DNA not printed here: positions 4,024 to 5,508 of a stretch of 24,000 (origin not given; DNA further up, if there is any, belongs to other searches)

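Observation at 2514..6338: Four-gene envelope-spanning cluster of unassigned function (2 paralogous 9-TM proteins, OM barrel, secreted CHI-fold protein)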

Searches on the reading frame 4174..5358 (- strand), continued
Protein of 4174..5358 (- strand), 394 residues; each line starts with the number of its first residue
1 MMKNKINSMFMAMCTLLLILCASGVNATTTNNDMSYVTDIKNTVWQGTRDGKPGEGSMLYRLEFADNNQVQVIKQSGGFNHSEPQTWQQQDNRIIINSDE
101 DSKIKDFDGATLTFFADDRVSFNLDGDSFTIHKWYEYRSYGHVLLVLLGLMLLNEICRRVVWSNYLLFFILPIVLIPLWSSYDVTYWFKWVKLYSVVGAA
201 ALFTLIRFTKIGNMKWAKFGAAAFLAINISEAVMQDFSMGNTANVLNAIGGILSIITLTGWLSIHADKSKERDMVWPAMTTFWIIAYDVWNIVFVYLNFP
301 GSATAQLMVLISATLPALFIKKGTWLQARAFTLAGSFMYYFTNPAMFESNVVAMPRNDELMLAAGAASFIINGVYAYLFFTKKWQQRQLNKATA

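Call 100: search_protein_families(library=pfam, proteins=[L061:9527-10201:+, L061:10186-12936:+, L061:12981-13343:+, L061:13658-15241:+, L019:11042-11647:+, L019:11673-12353:+, L019:12357-15164:+, L019:15191-15532:+], max_evalue=0.001)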
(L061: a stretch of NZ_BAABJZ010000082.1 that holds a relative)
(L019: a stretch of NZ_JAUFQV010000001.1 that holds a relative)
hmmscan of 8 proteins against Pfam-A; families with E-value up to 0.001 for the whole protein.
L061:9527-10201:+ (224 aa): 1 family
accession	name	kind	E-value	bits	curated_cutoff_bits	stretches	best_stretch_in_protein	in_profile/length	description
PF02492.25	cobW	-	3.3e-19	69.6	20.7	1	39-197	5-179/180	CobW/HypB/UreG, nucleotide-binding domain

L061:10186-12936:+ (916 aa): 17 families
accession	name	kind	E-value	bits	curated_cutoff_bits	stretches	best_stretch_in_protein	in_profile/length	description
PF07992.20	Pyr_redox_2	-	1.1e-23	84.6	26.1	1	462-758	2-291/291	Pyridine nucleotide-disulphide oxidoreductase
PF14691.11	Fer4_20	-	4.8e-22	78.3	25.8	1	368-447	29-111/113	Dihydroprymidine dehydrogenase domain II, 4Fe-4S cluster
PF00037.32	Fer4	-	3e-11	43.1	21.1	2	300-322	1-23/24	4Fe-4S binding domain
PF13450.12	NAD_binding_8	-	7.1e-11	42.7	21.9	1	465-499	1-35/68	NAD(P)-binding Rossmann-like domain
PF00070.33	Pyr_redox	-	3.7e-08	34.2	22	0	463-497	2-36/82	Pyridine nucleotide-disulphide oxidoreductase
PF01946.23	Thi4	-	4e-08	33.2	26.2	1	463-528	20-85/235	Thi4 family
PF12837.12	Fer4_6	-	1.5e-06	28.3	25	1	300-321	2-23/24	4Fe-4S binding domain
PF01266.30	DAO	-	1.7e-06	28.3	27.9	1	463-496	2-35/353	FAD dependent oxidoreductase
PF12831.13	FAD_oxidored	-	3.7e-06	26.9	27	1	463-503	2-42/416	FAD dependent oxidoreductase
PF00890.30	FAD_binding_2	-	3.7e-06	26.8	20.4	1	464-498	3-37/414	FAD binding domain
PF12797.12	Fer4_2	-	1.6e-05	25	24.5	1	300-319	3-22/22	4Fe-4S binding domain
PF13738.12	Pyr_redox_3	-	2.9e-05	23.9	30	0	465-494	2-31/305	Pyridine nucleotide-disulphide oxidoreductase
PF01494.25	FAD_binding_3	-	0.00014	21.6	22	1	463-492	4-33/349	FAD binding domain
PF13459.11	Fer4_15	-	0.00019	22.5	22.4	0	300-321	1-22/66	4Fe-4S single cluster domain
PF13484.11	Fer4_16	-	0.0002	22.5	30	1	306-377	1-65/66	4Fe-4S double cluster binding domain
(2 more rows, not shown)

L061:12981-13343:+ (120 aa): 1 family
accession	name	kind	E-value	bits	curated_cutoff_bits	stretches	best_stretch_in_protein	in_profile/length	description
PF01155.25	HypA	-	5.9e-29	100.8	28.9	1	8-118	1-111/112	Hydrogenase/urease nickel incorporation, metallochaperone, hypA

L061:13658-15241:+ (527 aa): 4 families
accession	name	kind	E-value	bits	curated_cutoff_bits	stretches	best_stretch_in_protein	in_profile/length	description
PF00884.28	Sulfatase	-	1.6e-56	192.3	25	1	57-377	1-301/301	Sulfatase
PF16347.10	SGSH_C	-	7.5e-07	29.9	29.3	1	335-452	11-134/154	N-sulphoglucosamine sulphohydrolase, C-terminal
PF01663.27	Phosphodiest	-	8.7e-05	22.7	23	1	81-329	18-237/342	Type I phosphodiesterase / nucleotide pyrophosphatase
PF02995.22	DUF229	-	0.00035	19.8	25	0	271-320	313-347/496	Protein of unknown function (DUF229)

L019:11042-11647:+ (201 aa): 1 family
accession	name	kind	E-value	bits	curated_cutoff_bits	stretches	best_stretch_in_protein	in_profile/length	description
PF04955.18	HupE_UreJ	-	7.7e-24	84.6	23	1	23-201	3-176/179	HupE / UreJ protein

L019:11673-12353:+ (226 aa): 2 families
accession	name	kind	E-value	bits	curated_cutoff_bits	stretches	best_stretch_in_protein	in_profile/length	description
PF02492.25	cobW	-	1.2e-18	67.8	20.7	1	38-196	5-179/180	CobW/HypB/UreG, nucleotide-binding domain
PF03193.22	RsgA_GTPase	-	0.00031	21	30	0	161-222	55-113/174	RsgA GTPase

L019:12357-15164:+ (935 aa): 17 families
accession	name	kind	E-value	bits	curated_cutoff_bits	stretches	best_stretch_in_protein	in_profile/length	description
PF07992.20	Pyr_redox_2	-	2.4e-24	86.7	26.1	1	479-781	2-291/291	Pyridine nucleotide-disulphide oxidoreductase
PF14691.11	Fer4_20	-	1.3e-22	80.1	25.8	1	385-462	29-109/113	Dihydroprymidine dehydrogenase domain II, 4Fe-4S cluster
PF00037.32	Fer4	-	2.3e-11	43.4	21.1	2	305-328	1-24/24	4Fe-4S binding domain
PF13450.12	NAD_binding_8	-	8.2e-10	39.3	21.9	1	482-515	1-34/68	NAD(P)-binding Rossmann-like domain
PF00070.33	Pyr_redox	-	1.3e-08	35.7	22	0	479-513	1-35/82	Pyridine nucleotide-disulphide oxidoreductase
PF01946.23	Thi4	-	5.3e-08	32.8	26.2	1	477-545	17-85/235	Thi4 family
PF13738.12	Pyr_redox_3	-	8.4e-08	32.2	30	0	482-511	2-32/305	Pyridine nucleotide-disulphide oxidoreductase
PF01266.30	DAO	-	9.8e-08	32.3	27.9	1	479-513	1-35/353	FAD dependent oxidoreductase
PF12837.12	Fer4_6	-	5.9e-07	29.6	25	1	304-327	1-24/24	4Fe-4S binding domain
PF12797.12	Fer4_2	-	1.6e-05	25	24.5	1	304-324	2-22/22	4Fe-4S binding domain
PF12831.13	FAD_oxidored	-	1.6e-05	24.9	27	1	480-519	2-41/416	FAD dependent oxidoreductase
PF13237.11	Fer4_10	-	0.00012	22.3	25.5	1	305-324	2-21/53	4Fe-4S dicluster domain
PF13484.11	Fer4_16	-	0.00014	23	30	0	311-340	1-29/66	4Fe-4S double cluster binding domain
PF13241.12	NAD_binding_7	-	0.00015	22.7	22.1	0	610-664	9-60/104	Putative NAD(P)-binding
PF03486.20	HI0933_like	-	0.00017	21.6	50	1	479-514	2-37/244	HI0933-like protein Rossmann domain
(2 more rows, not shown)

L019:15191-15532:+ (113 aa): 3 families
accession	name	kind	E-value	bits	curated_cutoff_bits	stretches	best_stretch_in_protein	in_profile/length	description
PF01155.25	HypA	-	1.8e-30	105.7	28.9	1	1-110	1-110/112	Hydrogenase/urease nickel incorporation, metallochaperone, hypA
PF09723.15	Zn_ribbon_8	-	0.00028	21.3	34.4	1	73-94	8-34/41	Zinc ribbon domain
PF02085.21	Cytochrom_CIII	-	0.00075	20.2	22.9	1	70-96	30-56/101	Class III cytochrome C family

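Call 105: search_protein_families(library=ncbifam, proteins=[L019:12357-15164:+, L061:10186-12936:+, L019:11042-11647:+, L058:1171-2178:+, L089:4348-5277:-], max_evalue=1e-10)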
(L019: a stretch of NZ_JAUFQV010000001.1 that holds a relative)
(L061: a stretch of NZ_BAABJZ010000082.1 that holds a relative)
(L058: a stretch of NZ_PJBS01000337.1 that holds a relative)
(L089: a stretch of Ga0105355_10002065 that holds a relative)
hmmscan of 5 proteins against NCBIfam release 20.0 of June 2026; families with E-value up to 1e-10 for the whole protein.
L019:12357-15164:+ (935 aa): 19 families
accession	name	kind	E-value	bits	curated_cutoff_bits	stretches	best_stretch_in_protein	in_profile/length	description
NF009410.0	PRK12771.1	subfamily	7.9e-137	457.2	516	1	375-892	37-534/566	NAD(P)-binding protein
NF009454.0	PRK12814.1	equivalog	1.9e-115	386.7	916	1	385-869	101-579/657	putative NADPH-dependent glutamate synthase small subunit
NF010590.0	PRK13984.1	equivalog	6.9e-111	371.3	946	1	387-794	197-608/611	putative oxidoreductase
NF009414.0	PRK12778.1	equivalog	6.3e-86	289.2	1103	1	385-793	336-750/752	bifunctional dihydroorotate dehydrogenase B NAD binding subunit/NADPH-dependent glutamate synthase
TIGR01316.1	gltA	equivalog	3.7e-83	279.8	471.75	1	381-791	31-448/449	NADPH-dependent glutamate synthase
TIGR03315.1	Se_ygfK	equivalog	8.8e-82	275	835.3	1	385-865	444-889/1012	putative selenate reductase subunit YgfK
TIGR01318.1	gltD_gamma_fam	subfamily_domain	2.7e-72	243.8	482.95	1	380-792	42-465/467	glutamate synthase, small subunit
NF009408.0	PRK12769.1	equivalog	1e-64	218.8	1003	1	383-793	231-652/659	formate-dependent uric acid utilization protein AegA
TIGR01317.1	GOGAT_sm_gam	subfamily_domain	2.4e-63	214.7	447.7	1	372-794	36-480/485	glutamate synthase small subunit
NF009415.0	PRK12779.1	equivalog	3e-61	207.5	1519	1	375-793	198-627/944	putative bifunctional glutamate synthase subunit beta/2-polyprenylphenol hydroxylase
NF009413.0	PRK12775.1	equivalog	2.6e-59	201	1895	1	385-802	338-764/1006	putative trifunctional 2-polyprenylphenol hydroxylase/glutamate synthase subunit beta/ferritin domain-containing protein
NF009451.0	PRK12809.1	equivalog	1.1e-50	172.7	1154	1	365-788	197-630/639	formate-dependent uric acid utilization protein YgfT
NF045663.1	diclust_near_Sec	equivalog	4.7e-46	157.2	530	1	383-575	15-201/759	pyridine nucleotide-disulfide oxidoreductase/dicluster-binding protein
NF009409.0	PRK12770.1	subfamily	1.1e-45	156.3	343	1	472-794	13-352/360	putative glutamate synthase subunit beta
NF045599.1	bili_reduct_long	exception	1.3e-19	69.9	750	1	473-638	377-534/641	bilirubin reductase, long form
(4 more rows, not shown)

L061:10186-12936:+ (916 aa): 18 families
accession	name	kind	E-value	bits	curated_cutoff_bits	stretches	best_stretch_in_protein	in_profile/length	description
NF009410.0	PRK12771.1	subfamily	1.5e-134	449.6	516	1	345-865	25-530/566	NAD(P)-binding protein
NF009454.0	PRK12814.1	equivalog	1.1e-114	384.2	916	1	368-845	101-578/657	putative NADPH-dependent glutamate synthase small subunit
NF010590.0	PRK13984.1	equivalog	6.4e-103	345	946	1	371-771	198-608/611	putative oxidoreductase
NF009414.0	PRK12778.1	equivalog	4.9e-86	289.6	1103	1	369-770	337-750/752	bifunctional dihydroorotate dehydrogenase B NAD binding subunit/NADPH-dependent glutamate synthase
TIGR03315.1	Se_ygfK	equivalog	1.5e-83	280.9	835.3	1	369-843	445-890/1012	putative selenate reductase subunit YgfK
TIGR01316.1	gltA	equivalog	4e-81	273.1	471.75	1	365-768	32-448/449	NADPH-dependent glutamate synthase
TIGR01318.1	gltD_gamma_fam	subfamily_domain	4.4e-75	253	482.95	1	365-769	44-465/467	glutamate synthase, small subunit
NF009408.0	PRK12769.1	equivalog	2.1e-71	240.9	1003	1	369-770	234-652/659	formate-dependent uric acid utilization protein AegA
TIGR01317.1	GOGAT_sm_gam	subfamily_domain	6.9e-62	209.9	447.7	1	357-770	38-479/485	glutamate synthase small subunit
NF009415.0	PRK12779.1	equivalog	1.6e-61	208.3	1519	1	363-784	202-641/944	putative bifunctional glutamate synthase subunit beta/2-polyprenylphenol hydroxylase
NF009413.0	PRK12775.1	equivalog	6.3e-60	203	1895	1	370-874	340-861/1006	putative trifunctional 2-polyprenylphenol hydroxylase/glutamate synthase subunit beta/ferritin domain-containing protein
NF009451.0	PRK12809.1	equivalog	1.6e-56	191.9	1154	1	352-765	201-630/639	formate-dependent uric acid utilization protein YgfT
NF045663.1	diclust_near_Sec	equivalog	5.9e-50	170.1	530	1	363-573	12-215/759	pyridine nucleotide-disulfide oxidoreductase/dicluster-binding protein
NF009409.0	PRK12770.1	subfamily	1.8e-45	155.6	343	1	456-772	14-353/360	putative glutamate synthase subunit beta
NF045599.1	bili_reduct_long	exception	1.6e-18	66.4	750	1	422-615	345-528/641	bilirubin reductase, long form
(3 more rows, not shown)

L019:11042-11647:+ (201 aa): 0 families

L058:1171-2178:+ (335 aa): 16 families
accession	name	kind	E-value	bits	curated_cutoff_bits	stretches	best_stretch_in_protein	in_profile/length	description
NF004514.1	PRK05855.1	equivalog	1.8e-27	96.2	455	1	50-326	6-289/578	SDR family oxidoreductase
NF002938.0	PRK03592.1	equivalog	1.1e-23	84.1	241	1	48-166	14-130/298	haloalkane dehalogenase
NF050089.1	i_nPHAscl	equivalog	1.2e-20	73.7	300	1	53-171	6-123/288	intracellular short-chain-length polyhydroxyalkanoate depolymerase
NF011457.0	PRK14875.1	equivalog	1.6e-20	73.4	307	1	35-163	122-229/372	acetoin dehydrogenase dihydrolipoyllysine-residue acetyltransferase subunit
NF002043.0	PRK00870.1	subfamily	2e-20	73.4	265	1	50-324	30-298/302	haloalkane dehalogenase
NF002873.0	PRK03204.1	equivalog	4.5e-20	72.1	466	1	48-156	18-125/286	haloalkane dehalogenase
NF051488.1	bifunc_PcaDC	exception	5.2e-19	68.6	390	1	63-166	11-112/375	bifunctional 3-oxoadipate enol-lactonase/4-carboxymuconolactone decarboxylase PcaDC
TIGR02427.1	protocat_pcaD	equivalog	1.4e-17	64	255.85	1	56-167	2-114/251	3-oxoadipate enol-lactonase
TIGR03056.1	bchO_mg_che_rel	equivalog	4.2e-17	62.1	172.55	1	53-164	15-127/278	alpha/beta fold hydrolase BchO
NF045632.1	hydroxlase_HsaD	equivalog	2.9e-16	59.3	400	1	42-164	10-136/290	4,5:9,10-diseco-3-hydroxy-5,9,17-trioxoandrosta-1(10),2-diene-4-oate hydrolase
TIGR03695.1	menH_SHCHC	equivalog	1e-15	57.9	208.55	1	64-178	2-115/252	2-succinyl-6-hydroxy-2,4-cyclohexadiene-1-carboxylate synthase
TIGR03611.1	RutD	equivalog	1.7e-15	57.1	238.5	1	57-165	6-113/258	pyrimidine utilization protein D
TIGR03343.1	biphenyl_bphD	equivalog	5.3e-14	52.1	462.15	1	36-181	5-148/282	2-hydroxy-6-oxo-6-phenylhexa-2,4-dienoate hydrolase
NF051487.1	bifunc_PcaCD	exception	1.8e-13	50.4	430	1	67-167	175-273/413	bifunctional 4-carboxymuconolactone decarboxylase/3-oxoadipate enol-lactonase PcaCD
NF045948.1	ProImpepThrmp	equivalog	1.1e-11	44.7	500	1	44-161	2-124/291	proline iminopeptidase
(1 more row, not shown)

L089:4348-5277:- (309 aa): 1 family
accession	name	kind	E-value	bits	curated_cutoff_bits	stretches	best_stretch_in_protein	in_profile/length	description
NF004514.1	PRK05855.1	equivalog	7e-15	54.6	455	1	61-159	21-121/578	SDR family oxidoreductase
